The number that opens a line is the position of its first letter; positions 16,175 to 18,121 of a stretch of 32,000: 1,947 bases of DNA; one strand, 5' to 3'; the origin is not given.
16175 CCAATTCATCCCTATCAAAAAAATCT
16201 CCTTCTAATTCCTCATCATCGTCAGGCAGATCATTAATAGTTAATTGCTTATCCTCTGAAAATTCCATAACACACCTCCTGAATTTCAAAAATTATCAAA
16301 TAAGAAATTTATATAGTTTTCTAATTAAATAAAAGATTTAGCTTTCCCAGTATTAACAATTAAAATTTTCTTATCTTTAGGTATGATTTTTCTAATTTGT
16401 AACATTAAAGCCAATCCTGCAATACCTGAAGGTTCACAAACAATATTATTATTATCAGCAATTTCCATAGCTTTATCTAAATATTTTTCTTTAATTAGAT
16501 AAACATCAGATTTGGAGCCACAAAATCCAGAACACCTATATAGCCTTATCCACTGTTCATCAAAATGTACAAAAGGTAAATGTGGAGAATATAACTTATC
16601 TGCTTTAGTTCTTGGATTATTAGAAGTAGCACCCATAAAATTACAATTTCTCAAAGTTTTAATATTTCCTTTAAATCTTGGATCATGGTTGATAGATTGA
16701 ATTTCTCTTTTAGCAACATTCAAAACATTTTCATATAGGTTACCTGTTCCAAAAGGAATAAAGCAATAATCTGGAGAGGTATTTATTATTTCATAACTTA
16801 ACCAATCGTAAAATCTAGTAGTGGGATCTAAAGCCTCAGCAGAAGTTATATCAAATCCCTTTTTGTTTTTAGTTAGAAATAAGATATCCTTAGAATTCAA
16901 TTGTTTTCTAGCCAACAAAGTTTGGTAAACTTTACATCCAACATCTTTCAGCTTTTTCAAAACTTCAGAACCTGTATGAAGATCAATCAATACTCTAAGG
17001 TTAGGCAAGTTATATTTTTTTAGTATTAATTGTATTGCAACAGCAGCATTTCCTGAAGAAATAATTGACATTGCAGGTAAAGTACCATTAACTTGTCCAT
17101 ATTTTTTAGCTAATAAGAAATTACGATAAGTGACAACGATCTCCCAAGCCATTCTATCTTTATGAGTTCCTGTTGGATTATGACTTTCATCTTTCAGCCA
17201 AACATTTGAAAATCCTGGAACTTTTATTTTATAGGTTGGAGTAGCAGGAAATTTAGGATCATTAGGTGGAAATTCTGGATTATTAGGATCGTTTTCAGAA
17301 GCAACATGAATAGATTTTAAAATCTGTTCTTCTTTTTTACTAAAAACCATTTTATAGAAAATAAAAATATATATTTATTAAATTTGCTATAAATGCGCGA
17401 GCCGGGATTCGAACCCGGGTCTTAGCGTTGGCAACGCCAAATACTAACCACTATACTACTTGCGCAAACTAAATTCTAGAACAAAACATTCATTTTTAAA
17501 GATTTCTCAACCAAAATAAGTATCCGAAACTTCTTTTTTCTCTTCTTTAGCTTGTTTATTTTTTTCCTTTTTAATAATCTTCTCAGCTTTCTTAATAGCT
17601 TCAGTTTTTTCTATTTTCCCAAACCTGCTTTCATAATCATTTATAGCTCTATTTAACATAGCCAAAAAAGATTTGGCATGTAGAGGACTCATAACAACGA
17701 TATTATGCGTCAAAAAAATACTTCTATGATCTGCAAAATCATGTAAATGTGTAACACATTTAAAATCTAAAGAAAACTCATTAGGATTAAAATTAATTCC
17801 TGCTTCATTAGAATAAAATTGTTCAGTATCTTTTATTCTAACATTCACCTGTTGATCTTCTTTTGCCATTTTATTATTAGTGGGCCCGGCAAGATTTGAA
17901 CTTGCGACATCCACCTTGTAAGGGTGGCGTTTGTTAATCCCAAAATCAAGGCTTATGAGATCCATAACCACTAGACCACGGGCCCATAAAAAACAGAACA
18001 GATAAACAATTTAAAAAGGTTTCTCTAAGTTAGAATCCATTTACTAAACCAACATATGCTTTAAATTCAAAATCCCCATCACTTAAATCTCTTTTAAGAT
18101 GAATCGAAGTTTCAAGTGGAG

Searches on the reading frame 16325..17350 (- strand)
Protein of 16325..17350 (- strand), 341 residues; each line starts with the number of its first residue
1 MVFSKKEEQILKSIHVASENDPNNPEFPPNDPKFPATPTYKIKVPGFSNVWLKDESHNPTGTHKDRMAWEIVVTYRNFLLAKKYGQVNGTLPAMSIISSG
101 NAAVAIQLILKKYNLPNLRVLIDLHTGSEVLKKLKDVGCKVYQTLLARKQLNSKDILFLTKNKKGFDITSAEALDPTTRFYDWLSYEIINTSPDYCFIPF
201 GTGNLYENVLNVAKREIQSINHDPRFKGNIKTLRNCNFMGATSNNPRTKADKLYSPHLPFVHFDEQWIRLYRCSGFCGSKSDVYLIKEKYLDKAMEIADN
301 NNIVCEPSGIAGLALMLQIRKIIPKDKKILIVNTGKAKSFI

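Call 7: search_protein_families(library=pfam, proteins=[window:16325-17350:-], max_evalue=0.01)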
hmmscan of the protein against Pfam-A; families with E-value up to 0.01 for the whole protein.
window:16325-17350:- (341 aa): 1 family
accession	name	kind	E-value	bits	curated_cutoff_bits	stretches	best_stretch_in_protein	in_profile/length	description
PF00291.31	PALP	-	5.4e-22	78.9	35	1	38-335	7-295/295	Pyridoxal-phosphate dependent enzyme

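Call 21: search_protein_families(library=ncbifam, proteins=[window:16325-17350:-], max_evalue=0.01)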
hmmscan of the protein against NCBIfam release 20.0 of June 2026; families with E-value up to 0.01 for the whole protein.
window:16325-17350:- (341 aa): 10 families
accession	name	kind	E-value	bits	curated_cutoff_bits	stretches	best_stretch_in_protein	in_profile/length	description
NF004170.0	PRK05638.1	equivalog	2.6e-08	32.9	421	1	48-336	80-354/442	threonine synthase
NF006205.0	PRK08329.1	equivalog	3.8e-08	32.7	358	1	32-336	60-342/347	threonine synthase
NF004996.0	PRK06381.1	equivalog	9.2e-06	24.9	266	1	46-203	29-177/319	threonine synthase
NF006050.0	PRK08197.1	equivalog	0.00016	20.5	303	1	44-114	92-151/406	threonine synthase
TIGR00260.1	thrC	equivalog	0.00019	20.7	167.1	1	44-124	35-104/340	threonine synthase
TIGR03945.1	PLP_SbnA_fam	equivalog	0.00024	20.3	349.95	1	49-142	23-108/304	2,3-diaminopropionate biosynthesis protein SbnA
TIGR01138.1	cysM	equivalog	0.00067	19.3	394.2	1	48-111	23-79/290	cysteine synthase B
TIGR01136.1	cysKM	subfamily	0.0009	18.7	344.15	0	38-114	9-80/299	cysteine synthase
TIGR01139.1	cysK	equivalog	0.0049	16.2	350.95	0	37-110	8-76/298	cysteine synthase A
NF008735.0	PRK11761.1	equivalog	0.0058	15.9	413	0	47-114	26-86/296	cysteine synthase CysM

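Call 24: find_related_loci(query=window:16325-17350:-, collection=genome_contigs, flank=5000)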
Query window:16325-17350:- (341 aa) in genome_contigs; peptide patterns used: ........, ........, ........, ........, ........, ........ (x = any residue, [..] = any of these).
325 stretches matched a pattern; 268 encode a relative of the query (tblastn E <= 1e-3); the best 80 are kept; 80 distinct loci.
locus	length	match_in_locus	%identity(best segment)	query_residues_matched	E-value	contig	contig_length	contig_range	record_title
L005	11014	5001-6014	74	1-338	6e-177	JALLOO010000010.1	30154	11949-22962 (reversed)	Patescibacteria group bacterium AH-259-L05 AH-259-L05_NODE_10, whole genome shotgun sequence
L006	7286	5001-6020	73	1-340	4e-174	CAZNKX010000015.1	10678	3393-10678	MAG TPA_asm: Candidatus Woesearchaeota archaeon isolate SRP200020_co5_183 genome assembly, contig: NODE_9710_length_1067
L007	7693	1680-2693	72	1-338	2e-173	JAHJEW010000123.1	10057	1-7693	MAG: Patescibacteria group bacterium isolate Modern_marine_glass_biofilm.mb.143 Modern_marine_gla.mb.143_k141_1041274, w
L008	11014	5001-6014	74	1-338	3e-173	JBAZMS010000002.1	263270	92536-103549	MAG: Candidatus Micrarchaeia archaeon isolate SO_2017_LW4_49 scaffold_28_c2_LW137-91_2017, whole genome shotgun sequence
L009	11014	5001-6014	72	1-338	4e-173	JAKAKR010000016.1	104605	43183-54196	MAG: Nanoarchaeota archaeon isolate WY4.bin80 NODE_204_length_104605_cov_3.357453, whole genome shotgun sequence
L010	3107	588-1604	73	1-339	0e+0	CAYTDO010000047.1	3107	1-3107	MAG TPA_asm: uncultured Methanosarcinales archaeon isolate binchicken_co203_461 genome assembly, contig: k141_428585, wh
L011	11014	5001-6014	72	1-338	1e-172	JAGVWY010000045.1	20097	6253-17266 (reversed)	Candidatus Pacearchaeota archaeon isolate RIFCSPLOWO2_02_FULL_30_10 rifcsplowo2_02_scaffold_3255, whole genome shotgun s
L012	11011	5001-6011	71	2-338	2e-172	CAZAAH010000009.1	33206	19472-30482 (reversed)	MAG TPA_asm: uncultured Candidatus Saccharibacteria bacterium isolate SRP193066_co2_95 genome assembly, contig: NODE_666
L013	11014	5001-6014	72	1-338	6e-172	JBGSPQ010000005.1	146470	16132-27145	MAG: Candidatus Gracilibacteria bacterium isolate JTS-AC308 k141_172674, whole genome shotgun sequence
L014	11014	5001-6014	71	1-338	5e-171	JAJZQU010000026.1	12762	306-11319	MAG: bacterium isolate SKS1.bin59 NODE_8741_length_12762_cov_2.289118, whole genome shotgun sequence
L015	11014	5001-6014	72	1-338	4e-171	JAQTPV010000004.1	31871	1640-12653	MAG: Candidatus Paceibacterota bacterium isolate STB_124 NODE_2953_length_31871_cov_3.588836_Sandtown_B, whole genome sh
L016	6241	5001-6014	74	1-338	1e-171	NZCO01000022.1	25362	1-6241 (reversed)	MAG: bacterium isolate ARS1193 MHASMcontig_144556, whole genome shotgun sequence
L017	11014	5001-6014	71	1-338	3e-170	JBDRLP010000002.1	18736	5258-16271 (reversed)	MAG: Candidatus Iainarchaeum archaeon isolate MEGAHIT-group-1.784 k141_13115, whole genome shotgun sequence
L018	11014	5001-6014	71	1-338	4e-170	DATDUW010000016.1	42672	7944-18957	MAG TPA_asm: Patescibacteria group bacterium isolate SMAG_U8068 k141_472869, whole genome shotgun sequence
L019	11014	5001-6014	71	1-338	3e-170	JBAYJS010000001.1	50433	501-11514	MAG: Candidatus Buchananbacteria bacterium isolate SO_2016_GW1_61 scaffold01321_OW334_2016, whole genome shotgun sequenc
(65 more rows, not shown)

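Call 73: list_cluster_members(proteins=[window:16325-17350:-, window:15551-15718:-, window:15805-16020:-])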
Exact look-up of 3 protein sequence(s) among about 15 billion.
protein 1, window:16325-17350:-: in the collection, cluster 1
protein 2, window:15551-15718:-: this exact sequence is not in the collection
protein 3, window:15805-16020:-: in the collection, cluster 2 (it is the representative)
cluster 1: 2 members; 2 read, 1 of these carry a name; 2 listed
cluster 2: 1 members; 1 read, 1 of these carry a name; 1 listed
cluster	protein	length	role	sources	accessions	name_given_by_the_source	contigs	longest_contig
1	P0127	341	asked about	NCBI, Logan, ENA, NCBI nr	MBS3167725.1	PLP-dependent lyase/thiolase [Candidatus Woesearchaeota archaeon]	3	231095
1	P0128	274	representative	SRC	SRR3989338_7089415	-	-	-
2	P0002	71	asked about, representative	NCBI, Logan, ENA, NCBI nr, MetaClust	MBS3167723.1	hypothetical protein J4216_01210 [Candidatus Woesearchaeota archaeon] | hypothetical protein [Candidatus Woesearchaeota archaeon] | \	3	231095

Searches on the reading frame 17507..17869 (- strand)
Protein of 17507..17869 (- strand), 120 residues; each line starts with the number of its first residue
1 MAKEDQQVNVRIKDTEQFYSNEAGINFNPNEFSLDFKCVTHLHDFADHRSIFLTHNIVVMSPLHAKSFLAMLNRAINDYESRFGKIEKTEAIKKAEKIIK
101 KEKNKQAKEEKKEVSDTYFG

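Call 86: search_protein_families(library=pfam, proteins=[window:17507-17869:-], max_evalue=0.01)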
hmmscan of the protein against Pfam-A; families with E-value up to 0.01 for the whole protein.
window:17507-17869:- (120 aa): 1 family
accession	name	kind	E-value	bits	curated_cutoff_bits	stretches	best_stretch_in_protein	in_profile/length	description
PF11950.13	DUF3467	-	2.4e-13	50.4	25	1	7-87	16-91/92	Protein of unknown function (DUF3467)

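Call 89: predict_structure(protein=window:17507-17869:-)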
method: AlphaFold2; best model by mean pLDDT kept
length: 120 residues; sequences in the alignment: 1
mean_pLDDT: 47.3   pTM: 0.32
mean pLDDT of the five models: 47.3, 46.9, 45.5, 44.0, 42.9
residues with pLDDT >= 90: 0; 70-90: 7; 50-70: 50; < 50: 63
segments of 3 or more residues with pLDDT < 50: 1-61
pLDDT, mean of each block of 10 residues (from residue 1): 32 28 32 32 35 43 57 61 56 64 68 59
secondary structure, 60 per line:
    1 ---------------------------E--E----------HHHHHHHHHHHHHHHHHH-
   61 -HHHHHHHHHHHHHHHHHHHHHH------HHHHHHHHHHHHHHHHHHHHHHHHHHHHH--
elements in order: H42-59 H62-83 H90-118

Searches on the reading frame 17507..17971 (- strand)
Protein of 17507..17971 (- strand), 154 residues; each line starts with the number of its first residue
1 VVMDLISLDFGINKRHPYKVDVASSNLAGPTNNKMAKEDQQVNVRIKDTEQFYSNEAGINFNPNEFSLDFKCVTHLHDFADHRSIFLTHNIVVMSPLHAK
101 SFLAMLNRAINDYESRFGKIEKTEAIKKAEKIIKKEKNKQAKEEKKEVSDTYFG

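Call 7: search_protein_families(library=pfam, proteins=[window:17507-17971:-], max_evalue=0.01)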
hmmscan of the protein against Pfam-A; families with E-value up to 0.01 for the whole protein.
window:17507-17971:- (154 aa): 1 family
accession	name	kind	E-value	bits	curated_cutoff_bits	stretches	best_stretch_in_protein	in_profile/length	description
PF11950.13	DUF3467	-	9.8e-14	51.6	25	1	37-121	10-91/92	Protein of unknown function (DUF3467)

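Call 21: search_protein_families(library=ncbifam, proteins=[window:17507-17971:-], max_evalue=0.01)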
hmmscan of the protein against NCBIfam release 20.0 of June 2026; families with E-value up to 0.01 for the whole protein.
window:17507-17971:- (154 aa): 0 families

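Call 45: search_solved_structures(query=window:17507-17965:-, max_evalue=1)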
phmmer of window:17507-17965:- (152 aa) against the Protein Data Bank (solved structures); distinct sequences matched with E-value up to 1: 0.
